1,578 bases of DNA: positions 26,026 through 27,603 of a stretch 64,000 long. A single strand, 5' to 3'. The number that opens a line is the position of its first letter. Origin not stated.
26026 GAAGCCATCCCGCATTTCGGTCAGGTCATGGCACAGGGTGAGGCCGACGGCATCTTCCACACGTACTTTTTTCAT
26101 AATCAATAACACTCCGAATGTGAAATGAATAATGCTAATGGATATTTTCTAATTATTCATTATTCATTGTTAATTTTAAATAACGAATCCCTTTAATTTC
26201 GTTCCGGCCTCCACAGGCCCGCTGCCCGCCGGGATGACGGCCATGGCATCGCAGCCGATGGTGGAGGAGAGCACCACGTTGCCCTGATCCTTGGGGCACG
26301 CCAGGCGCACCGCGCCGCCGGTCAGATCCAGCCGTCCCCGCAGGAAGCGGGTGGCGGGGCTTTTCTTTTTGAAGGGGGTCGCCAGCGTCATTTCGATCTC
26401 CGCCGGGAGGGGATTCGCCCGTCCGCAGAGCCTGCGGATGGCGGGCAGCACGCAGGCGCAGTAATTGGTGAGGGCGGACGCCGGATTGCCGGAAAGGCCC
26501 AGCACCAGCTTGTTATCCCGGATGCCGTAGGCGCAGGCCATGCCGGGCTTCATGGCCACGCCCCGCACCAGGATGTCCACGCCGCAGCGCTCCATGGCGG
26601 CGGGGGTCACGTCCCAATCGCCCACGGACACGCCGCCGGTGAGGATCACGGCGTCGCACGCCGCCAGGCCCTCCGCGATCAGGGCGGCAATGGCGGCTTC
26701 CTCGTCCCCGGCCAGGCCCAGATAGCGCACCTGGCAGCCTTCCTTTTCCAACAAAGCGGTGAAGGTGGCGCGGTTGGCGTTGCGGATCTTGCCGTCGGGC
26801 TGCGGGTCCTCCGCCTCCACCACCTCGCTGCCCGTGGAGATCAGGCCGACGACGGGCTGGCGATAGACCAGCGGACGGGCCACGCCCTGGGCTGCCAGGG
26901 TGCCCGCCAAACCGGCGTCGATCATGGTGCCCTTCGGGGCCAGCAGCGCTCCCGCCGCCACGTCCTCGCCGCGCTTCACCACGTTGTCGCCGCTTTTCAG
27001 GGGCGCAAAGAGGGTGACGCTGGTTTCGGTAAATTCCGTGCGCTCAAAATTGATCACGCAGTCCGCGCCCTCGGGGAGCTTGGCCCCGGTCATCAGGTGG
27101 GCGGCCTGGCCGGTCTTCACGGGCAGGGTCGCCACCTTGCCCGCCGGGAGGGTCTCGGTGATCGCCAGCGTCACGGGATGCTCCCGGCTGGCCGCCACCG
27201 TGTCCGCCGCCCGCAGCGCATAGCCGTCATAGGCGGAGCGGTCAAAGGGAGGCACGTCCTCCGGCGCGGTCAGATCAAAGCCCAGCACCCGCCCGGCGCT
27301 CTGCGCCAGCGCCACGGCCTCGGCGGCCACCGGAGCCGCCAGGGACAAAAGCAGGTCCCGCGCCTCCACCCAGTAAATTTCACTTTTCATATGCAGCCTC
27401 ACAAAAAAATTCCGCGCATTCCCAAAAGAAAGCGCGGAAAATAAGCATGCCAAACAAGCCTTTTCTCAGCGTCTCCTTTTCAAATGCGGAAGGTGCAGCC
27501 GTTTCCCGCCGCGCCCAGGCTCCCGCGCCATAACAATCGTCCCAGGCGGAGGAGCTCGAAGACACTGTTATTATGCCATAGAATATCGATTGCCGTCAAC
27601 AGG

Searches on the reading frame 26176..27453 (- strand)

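Call 46: search_protein_families(library=pfam, proteins=[window:26176-27453:-], max_evalue=0.0001)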
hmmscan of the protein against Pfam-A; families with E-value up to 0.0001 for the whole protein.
window:26176-27453:- (425 aa): 3 families
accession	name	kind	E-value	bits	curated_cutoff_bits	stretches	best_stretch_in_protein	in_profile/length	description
PF03453.22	MoeA_N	-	3e-40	138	30.8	1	30-190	5-160/160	MoeA N-terminal region (domain I and II)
PF00994.29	MoCF_biosynth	-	7.1e-26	91.1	26.6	1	204-340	2-143/144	Probable molybdopterin binding domain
PF03454.20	MoeA_C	-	1.9e-07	31.7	22.1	1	356-419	3-66/72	MoeA C-terminal region (domain IV)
